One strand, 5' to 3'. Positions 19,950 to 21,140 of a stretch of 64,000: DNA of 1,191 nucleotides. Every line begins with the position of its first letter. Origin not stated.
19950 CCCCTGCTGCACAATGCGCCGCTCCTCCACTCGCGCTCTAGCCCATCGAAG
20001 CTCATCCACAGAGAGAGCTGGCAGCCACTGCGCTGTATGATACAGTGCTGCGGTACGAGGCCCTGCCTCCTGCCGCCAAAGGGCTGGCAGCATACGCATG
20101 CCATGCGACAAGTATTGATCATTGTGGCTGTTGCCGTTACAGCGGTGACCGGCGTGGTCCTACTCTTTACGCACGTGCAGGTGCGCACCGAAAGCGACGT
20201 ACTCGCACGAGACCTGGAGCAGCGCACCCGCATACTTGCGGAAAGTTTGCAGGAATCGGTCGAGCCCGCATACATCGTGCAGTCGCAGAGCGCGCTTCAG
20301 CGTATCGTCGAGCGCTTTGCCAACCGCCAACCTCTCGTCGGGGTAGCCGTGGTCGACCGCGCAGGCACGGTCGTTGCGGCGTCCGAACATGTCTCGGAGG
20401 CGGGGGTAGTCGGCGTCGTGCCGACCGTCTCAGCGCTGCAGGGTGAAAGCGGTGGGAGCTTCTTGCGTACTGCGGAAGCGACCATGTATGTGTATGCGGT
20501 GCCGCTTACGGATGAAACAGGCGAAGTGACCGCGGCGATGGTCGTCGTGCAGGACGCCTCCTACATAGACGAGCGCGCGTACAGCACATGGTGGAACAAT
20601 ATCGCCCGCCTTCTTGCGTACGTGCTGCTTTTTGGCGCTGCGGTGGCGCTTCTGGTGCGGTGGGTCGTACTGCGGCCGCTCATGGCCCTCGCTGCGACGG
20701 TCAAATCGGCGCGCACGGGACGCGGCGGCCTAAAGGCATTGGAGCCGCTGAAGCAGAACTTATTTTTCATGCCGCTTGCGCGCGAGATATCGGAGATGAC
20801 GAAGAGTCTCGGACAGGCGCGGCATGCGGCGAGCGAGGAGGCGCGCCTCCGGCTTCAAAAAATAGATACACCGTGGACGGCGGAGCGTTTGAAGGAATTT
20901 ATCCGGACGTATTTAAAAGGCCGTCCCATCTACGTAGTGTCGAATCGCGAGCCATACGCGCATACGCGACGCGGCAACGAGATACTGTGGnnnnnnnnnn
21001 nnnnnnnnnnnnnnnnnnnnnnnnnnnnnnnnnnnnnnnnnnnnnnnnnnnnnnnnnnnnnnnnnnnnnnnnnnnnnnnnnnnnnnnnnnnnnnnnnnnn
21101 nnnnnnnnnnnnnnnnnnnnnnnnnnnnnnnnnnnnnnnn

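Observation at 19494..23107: Trehalose-6-phosphate synthase fused to a membrane sensor and HAMP module, with a co-located membrane protein and otsB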

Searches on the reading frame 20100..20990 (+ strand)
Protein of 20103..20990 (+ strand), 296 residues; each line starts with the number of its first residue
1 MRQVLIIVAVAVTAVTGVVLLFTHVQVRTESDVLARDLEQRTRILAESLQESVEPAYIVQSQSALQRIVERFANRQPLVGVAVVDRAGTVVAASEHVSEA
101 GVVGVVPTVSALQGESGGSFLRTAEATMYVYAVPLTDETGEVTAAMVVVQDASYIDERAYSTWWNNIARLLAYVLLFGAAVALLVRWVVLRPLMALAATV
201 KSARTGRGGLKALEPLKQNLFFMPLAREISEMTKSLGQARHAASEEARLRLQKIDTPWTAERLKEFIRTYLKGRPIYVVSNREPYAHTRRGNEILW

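Call 5: search_protein_families(library=pfam, proteins=[window:20100-20933:+], max_evalue=10)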
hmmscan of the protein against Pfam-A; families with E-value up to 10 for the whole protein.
window:20100-20933:+ (278 aa): 8 families
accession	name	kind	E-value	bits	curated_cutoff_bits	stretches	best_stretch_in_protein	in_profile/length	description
PF23846.1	Cache_WalK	-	0.0021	18.9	27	1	67-149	3-90/92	WalK sensor protein kinase Chache domain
PF16736.11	sCache_like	-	0.0033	18.2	27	1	79-142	44-107/117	Single Cache-like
PF08448.16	PAS_4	-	0.011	16.4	23.1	1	125-153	77-105/110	PAS fold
PF17152.10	CHASE8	-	0.023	15.4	27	1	37-94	3-60/102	Periplasmic sensor domain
PF02743.24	dCache_1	-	0.036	14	45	1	56-159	57-158/240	Cache domain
PF08328.16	ASL_C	-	0.037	14.5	35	1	3-58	14-67/115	Adenylosuccinate lyase C-terminal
PF10144.15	SMP_2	-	0.13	12.4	28.9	1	6-97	10-104/159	Bacterial virulence factor haemolysin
PF13193.12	AMP-binding_C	-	7.6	8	24.5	0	130-153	16-38/76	AMP-binding enzyme C-terminal domain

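Call 7: find_homologous_proteins(query=window:20103-20990:+, max_evalue=0.001)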
Query window:20103-20990:+ (296 aa): 210 proteins with E <= 0.001 among 8000 candidates; the best 120 are listed.
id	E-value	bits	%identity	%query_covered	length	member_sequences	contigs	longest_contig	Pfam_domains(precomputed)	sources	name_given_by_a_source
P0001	2.3e-75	271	47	98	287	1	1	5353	-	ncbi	ncbi:MAG: hypothetical protein UY74_C0056G0006, partial [Candidatus Kaiserbacteria bacterium GW2011_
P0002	4.6e-72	261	45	100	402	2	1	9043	PF00982.28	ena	-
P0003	2.4e-70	255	45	99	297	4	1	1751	-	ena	-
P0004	4.6e-70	254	44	100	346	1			-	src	-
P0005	7.8e-70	253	45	99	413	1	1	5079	PF00982.28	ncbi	-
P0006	1.5e-69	252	46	99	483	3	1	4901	PF00982.28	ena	-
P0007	3.4e-68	248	43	100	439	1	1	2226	-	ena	-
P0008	5.0e-68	247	45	100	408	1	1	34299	-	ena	-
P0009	2.2e-65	239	44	99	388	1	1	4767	PF00982.28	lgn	-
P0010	1.4e-61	226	40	100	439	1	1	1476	PF02743.25,PF23846.2,PF00982.28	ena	-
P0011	2.2e-61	226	43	100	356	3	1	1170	-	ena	-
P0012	7.9e-60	220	41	99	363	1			-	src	-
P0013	5.5e-58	214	42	96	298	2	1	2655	PF02743.25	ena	-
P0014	2.7e-55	206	39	96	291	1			-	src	-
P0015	1.1e-54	204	39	98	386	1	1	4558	-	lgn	-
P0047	7.7e-44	168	37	99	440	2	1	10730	PF00982.28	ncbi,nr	ncbi:MAG: trehalose-6-phosphate synthase, partial [Deltaproteobacteria bacterium]|nr:trehalose-6-pho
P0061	3.9e-43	166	37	97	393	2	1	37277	PF00982.28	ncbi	ncbi:MAG: trehalose-6-phosphate synthase, partial [Candidatus Sulfotelmatobacter sp.]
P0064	1.5e-42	164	38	97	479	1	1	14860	PF00982.28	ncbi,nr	ncbi:MAG: trehalose-6-phosphate synthase, partial [Acidobacteriota bacterium]|nr:trehalose-6-phospha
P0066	3.3e-42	163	37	87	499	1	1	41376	PF00982.28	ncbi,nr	ncbi:MAG: trehalose-6-phosphate synthase [Elusimicrobia bacterium]|nr:trehalose-6-phosphate synthase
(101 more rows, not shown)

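Call 13: find_related_loci(query=window:20103-20990:+, collection=genome_contigs, flank=6000)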
Query window:20103-20990:+ (296 aa) in genome_contigs; peptide patterns used: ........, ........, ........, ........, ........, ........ (x = any residue, [..] = any of these).
91 stretches matched a pattern; 1 encode a relative of the query (tblastn E <= 1e-3); 1 distinct loci.
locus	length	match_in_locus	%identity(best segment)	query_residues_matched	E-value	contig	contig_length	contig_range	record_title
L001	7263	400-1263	62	1-288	4e-101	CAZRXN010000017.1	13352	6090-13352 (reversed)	MAG TPA_asm: uncultured Candidatus Saccharibacteria bacterium isolate SRP263527_co1_207 genome assembly, contig: NODE_40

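Call 24: search_protein_representatives(protein=window:20103-20927:+)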
Query: 275 residues. Proteins with E-value up to 0.001 (for the whole library): 688; up to 1e-10: 269; up to 1e-30: 23. The best 150 are listed.
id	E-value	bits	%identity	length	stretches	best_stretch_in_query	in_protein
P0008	5.7e-60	219.0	46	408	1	1-275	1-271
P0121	2.1e-51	191.0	39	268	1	5-271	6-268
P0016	6.6e-46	173.0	39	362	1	7-274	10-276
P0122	1.4e-44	168.6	36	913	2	28-271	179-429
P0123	8.9e-42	159.5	33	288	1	1-274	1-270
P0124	4.0e-38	147.5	36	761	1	7-272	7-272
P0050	4.5e-38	147.3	39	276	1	14-274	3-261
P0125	7.2e-37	143.4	36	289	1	7-271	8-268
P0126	1.4e-36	142.5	42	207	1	1-207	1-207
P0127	1.5e-35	139.1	38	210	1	1-209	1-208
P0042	5.8e-35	137.2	42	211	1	116-274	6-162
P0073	1.2e-34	136.1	39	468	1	5-273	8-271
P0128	3.1e-34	134.8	36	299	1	6-274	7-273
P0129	3.5e-34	134.6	33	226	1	1-207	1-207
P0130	8.8e-34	133.3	36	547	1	11-273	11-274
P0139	2.5e-29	118.7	33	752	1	7-275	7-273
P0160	4.8e-24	101.4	33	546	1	18-273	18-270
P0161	1.0e-23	100.3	33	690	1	3-233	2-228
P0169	3.3e-22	95.4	35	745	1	4-275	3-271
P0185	2.9e-20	89.0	29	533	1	5-270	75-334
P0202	5.8e-19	84.8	27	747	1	3-271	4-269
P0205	1.2e-18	83.7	32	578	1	11-273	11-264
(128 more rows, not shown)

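Call 25: search_protein_families(library=pfam, proteins=[P0122, P0124, P0139, P0169, P0202, P0161, P0205, P0185, P0130, P0160], max_evalue=0.01)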
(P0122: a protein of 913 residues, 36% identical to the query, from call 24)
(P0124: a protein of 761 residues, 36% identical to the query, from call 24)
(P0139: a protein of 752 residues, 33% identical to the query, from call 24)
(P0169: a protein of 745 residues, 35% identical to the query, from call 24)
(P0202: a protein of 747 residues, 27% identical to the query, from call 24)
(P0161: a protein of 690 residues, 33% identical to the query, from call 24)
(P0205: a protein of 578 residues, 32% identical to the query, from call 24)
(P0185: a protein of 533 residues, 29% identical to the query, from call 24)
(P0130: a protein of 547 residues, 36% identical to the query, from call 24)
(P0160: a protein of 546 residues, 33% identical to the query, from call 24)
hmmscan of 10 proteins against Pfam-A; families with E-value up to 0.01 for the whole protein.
P0122 (913 aa): 6 families
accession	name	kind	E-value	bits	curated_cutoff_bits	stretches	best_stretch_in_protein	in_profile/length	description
PF00982.27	Glyco_transf_20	-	3.2e-119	399.2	32.5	1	433-900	2-471/473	Glycosyltransferase family 20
PF10144.15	SMP_2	-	1.5e-06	28.4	28.9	1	171-280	34-138/159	Bacterial virulence factor haemolysin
PF00672.30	HAMP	-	0.0011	19.7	25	1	346-380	2-35/53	HAMP domain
PF16672.11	LAMTOR5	-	0.0021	18.6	27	0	215-245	4-34/88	Ragulator complex protein LAMTOR5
PF13692.12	Glyco_trans_1_4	-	0.0025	18.5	27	1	783-864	61-138/142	Glycosyl transferases group 1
PF17152.10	CHASE8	-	0.0043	17.7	27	0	183-244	3-60/102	Periplasmic sensor domain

P0124 (761 aa): 4 families
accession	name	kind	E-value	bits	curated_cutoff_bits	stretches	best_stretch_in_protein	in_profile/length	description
PF00982.27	Glyco_transf_20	-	3.1e-118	395.9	32.5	1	276-742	3-472/473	Glycosyltransferase family 20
PF13692.12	Glyco_trans_1_4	-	7.7e-08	33.1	27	1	564-707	13-140/142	Glycosyl transferases group 1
PF00534.26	Glycos_transf_1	-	0.00022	21.2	26.4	1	610-713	60-160/172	Glycosyl transferases group 1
PF20706.3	GT4-conflict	-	0.0087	15.5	26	0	624-691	263-324/385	Family 4 Glycosyltransferase in conflict systems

P0139 (752 aa): 4 families
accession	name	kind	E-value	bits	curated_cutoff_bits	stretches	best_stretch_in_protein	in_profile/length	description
PF00982.27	Glyco_transf_20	-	8.4e-115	384.6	32.5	1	275-740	4-472/473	Glycosyltransferase family 20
PF13692.12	Glyco_trans_1_4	-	3.8e-06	27.6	27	1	629-706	67-141/142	Glycosyl transferases group 1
PF00534.26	Glycos_transf_1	-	0.00032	20.7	26.4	1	623-716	75-165/172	Glycosyl transferases group 1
PF13524.12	Glyco_trans_1_2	-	0.0017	18.7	25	1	618-735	23-142/144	Glycosyl transferase-like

P0169 (745 aa): 2 families
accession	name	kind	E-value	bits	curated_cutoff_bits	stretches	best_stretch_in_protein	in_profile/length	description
PF00982.27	Glyco_transf_20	-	1.5e-115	387.1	32.5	1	273-731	4-470/473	Glycosyltransferase family 20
PF20706.3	GT4-conflict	-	0.0069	15.8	26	0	597-682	246-324/385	Family 4 Glycosyltransferase in conflict systems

P0202 (747 aa): 3 families
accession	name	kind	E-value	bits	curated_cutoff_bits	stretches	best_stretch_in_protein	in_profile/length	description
PF00982.27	Glyco_transf_20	-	2.2e-120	403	32.5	1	274-738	3-471/473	Glycosyltransferase family 20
PF00534.26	Glycos_transf_1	-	0.00025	21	26.4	1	590-715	44-165/172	Glycosyl transferases group 1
PF13692.12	Glyco_trans_1_4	-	0.00056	20.6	27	1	627-702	66-138/142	Glycosyl transferases group 1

P0161 (690 aa): 2 families
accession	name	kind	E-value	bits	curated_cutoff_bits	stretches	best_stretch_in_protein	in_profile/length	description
PF04107.18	GCS2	-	2.7e-09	37.3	21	1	255-431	2-166/291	Glutamate-cysteine ligase family 2(GCS2)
PF17152.10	CHASE8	-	0.0046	17.6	27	0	40-93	8-61/102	Periplasmic sensor domain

P0205 (578 aa): 1 family
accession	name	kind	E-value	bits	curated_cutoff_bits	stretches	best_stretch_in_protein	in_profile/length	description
PF00982.27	Glyco_transf_20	-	2.4e-14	53.4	32.5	1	266-399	2-140/473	Glycosyltransferase family 20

P0185 (533 aa): 2 families
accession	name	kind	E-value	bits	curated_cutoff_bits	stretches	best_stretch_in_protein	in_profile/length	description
PF00982.27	Glyco_transf_20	-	1.1e-13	51.2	32.5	1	340-471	3-137/473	Glycosyltransferase family 20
PF17203.10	sCache_3_2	-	0.0005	20.6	28.4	1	101-215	3-124/140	Single cache domain 3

P0130 (547 aa): 1 family
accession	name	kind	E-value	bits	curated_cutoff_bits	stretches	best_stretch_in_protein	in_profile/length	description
PF00982.27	Glyco_transf_20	-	3.3e-51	174.9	32.5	1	276-520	2-249/473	Glycosyltransferase family 20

P0160 (546 aa): 1 family
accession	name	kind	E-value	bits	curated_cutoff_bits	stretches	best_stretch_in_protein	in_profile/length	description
PF00982.27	Glyco_transf_20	-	1.8e-05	24.1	32.5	1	462-504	194-236/473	Glycosyltransferase family 20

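Call 31: search_solved_structures(query=A2, max_evalue=10, show_alignments=3)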
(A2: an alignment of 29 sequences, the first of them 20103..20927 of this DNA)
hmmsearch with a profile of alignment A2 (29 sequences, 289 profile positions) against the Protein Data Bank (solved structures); distinct sequences matched with E-value up to 10: 17.
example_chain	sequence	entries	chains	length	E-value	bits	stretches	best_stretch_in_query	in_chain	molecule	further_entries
5is1_A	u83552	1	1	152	5.8e-05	25.5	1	36-148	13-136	Histidine kinase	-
4ywz_A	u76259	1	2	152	0.00037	22.9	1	35-148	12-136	Sensor protein kinase WalK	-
7dud_A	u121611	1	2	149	0.00053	22.3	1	35-148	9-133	Sensor protein kinase WalK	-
4u64_A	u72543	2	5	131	0.032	16.5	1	27-109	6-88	Two component histidine kinase, GGDEF domain protein/EAL domain protein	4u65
5o7j_A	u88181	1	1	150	0.036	16.3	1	33-95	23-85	Histidine kinase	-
2hz5_A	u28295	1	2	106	0.11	14.8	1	58-106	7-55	Dynein light chain 2A, cytoplasmic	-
1y4o_A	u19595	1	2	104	0.13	14.5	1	61-114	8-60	Dynein light chain 2A, cytoplasmic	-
2b95_A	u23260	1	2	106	0.17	14.2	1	59-106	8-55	Dynein light chain 2A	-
2e8j_A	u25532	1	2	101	0.27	13.4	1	63-106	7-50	Dynein light chain 2A, cytoplasmic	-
8c5v_I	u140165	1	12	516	0.36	13.1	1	167-234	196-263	Methyl-accepting chemotaxis protein I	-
9dgr_k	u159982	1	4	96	0.4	12.9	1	64-107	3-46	Dynein light chain roadblock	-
1z09_A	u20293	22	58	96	0.43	12.8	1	64-106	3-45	Dynein light chain 2A, cytoplasmic | Dynein light chain roadblock-type 1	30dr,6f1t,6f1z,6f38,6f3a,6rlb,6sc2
9y6s_6A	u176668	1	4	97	0.62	12.3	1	65-112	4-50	Dynein light chain roadblock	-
4jgq_A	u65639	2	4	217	0.76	12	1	63-149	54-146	Sporulation kinase D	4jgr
4jgo_A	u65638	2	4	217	0.98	11.6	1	63-149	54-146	Sporulation kinase D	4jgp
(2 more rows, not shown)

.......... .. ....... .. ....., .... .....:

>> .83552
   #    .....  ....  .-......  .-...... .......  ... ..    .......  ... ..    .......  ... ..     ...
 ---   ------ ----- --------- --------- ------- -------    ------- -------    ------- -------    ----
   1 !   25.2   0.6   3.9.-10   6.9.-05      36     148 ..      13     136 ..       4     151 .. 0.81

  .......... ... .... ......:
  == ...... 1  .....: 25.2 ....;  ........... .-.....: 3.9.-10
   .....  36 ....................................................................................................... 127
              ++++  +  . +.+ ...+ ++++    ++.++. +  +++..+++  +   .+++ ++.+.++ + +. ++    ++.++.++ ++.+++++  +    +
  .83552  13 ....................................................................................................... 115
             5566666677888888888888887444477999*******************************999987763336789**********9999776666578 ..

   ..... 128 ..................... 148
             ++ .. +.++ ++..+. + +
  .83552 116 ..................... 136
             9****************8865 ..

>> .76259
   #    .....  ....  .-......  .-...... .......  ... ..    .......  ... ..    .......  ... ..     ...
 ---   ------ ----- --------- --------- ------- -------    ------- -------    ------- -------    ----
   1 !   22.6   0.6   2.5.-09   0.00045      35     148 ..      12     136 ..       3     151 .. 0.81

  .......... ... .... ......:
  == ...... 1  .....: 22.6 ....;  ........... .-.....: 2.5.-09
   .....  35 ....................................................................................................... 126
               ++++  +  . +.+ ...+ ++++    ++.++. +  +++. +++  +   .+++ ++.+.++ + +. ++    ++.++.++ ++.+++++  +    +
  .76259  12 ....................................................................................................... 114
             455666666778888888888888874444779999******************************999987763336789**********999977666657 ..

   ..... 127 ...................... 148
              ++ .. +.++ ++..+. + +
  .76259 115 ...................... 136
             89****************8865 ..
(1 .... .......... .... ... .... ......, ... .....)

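Call 38: find_encoding_contigs(protein=P0161, flank=6000, max_places=3)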
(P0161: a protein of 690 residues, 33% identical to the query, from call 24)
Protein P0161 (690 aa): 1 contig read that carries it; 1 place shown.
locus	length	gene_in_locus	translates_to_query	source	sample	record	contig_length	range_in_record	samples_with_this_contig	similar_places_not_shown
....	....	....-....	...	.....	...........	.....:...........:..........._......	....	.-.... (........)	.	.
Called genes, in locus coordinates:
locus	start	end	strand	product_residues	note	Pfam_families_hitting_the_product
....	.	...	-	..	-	?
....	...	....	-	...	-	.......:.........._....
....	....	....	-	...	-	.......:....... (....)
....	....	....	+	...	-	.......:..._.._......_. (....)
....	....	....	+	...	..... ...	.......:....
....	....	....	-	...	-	-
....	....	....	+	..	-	-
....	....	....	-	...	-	-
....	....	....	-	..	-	?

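Call 39: find_encoding_contigs(protein=P0124, flank=6000, max_places=3)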
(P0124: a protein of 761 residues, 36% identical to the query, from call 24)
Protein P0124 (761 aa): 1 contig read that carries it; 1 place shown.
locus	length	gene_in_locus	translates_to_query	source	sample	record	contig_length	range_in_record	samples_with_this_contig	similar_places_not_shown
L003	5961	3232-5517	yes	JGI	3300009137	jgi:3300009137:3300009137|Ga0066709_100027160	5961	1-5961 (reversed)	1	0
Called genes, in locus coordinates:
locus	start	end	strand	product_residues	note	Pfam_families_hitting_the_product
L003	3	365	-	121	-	?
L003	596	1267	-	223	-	PF13505:OMP_b-brl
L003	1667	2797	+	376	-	PF02805:Ada_Zn_binding, PF00165:HTH_AraC, PF12833:HTH_18, PF02870:Methyltransf_1N (weak), PF01035:DNA_binding_1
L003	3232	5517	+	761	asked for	PF00982:Glyco_transf_20, PF13692:Glyco_trans_1_4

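Call 45: find_encoding_contigs(protein=P0139, flank=5000, max_places=2)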
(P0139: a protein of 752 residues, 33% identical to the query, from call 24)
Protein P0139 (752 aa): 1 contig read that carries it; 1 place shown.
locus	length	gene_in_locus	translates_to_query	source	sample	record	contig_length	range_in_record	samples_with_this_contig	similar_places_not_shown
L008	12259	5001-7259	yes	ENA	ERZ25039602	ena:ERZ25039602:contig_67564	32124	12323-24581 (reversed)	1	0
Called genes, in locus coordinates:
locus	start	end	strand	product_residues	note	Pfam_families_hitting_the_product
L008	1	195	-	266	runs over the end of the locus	PF14344:DUF4397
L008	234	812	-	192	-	-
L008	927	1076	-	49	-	PF18919:DUF5670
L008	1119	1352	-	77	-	PF05532:CsbD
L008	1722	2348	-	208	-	PF04203:Sortase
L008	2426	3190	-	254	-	-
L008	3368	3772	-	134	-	-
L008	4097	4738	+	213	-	PF00072:Response_reg, PF00196:GerE, PF08281:Sigma70_r4_2 (weak)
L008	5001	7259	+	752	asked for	PF00982:Glyco_transf_20, PF13692:Glyco_trans_1_4 (weak)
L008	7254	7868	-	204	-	PF02518:HATPase_c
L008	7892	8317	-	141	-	PF00072:Response_reg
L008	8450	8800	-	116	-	PF00072:Response_reg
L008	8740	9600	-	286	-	PF00072:Response_reg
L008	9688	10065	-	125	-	PF02518:HATPase_c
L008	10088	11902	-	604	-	PF00672:HAMP, PF26769:HAMP_PhoQ (faint), PF18947:HAMP_2 (weak), PF00672:HAMP (weak), PF18947:HAMP_2 (weak), PF01590:GAF, PF13185:GAF_2, PF00512:HisKA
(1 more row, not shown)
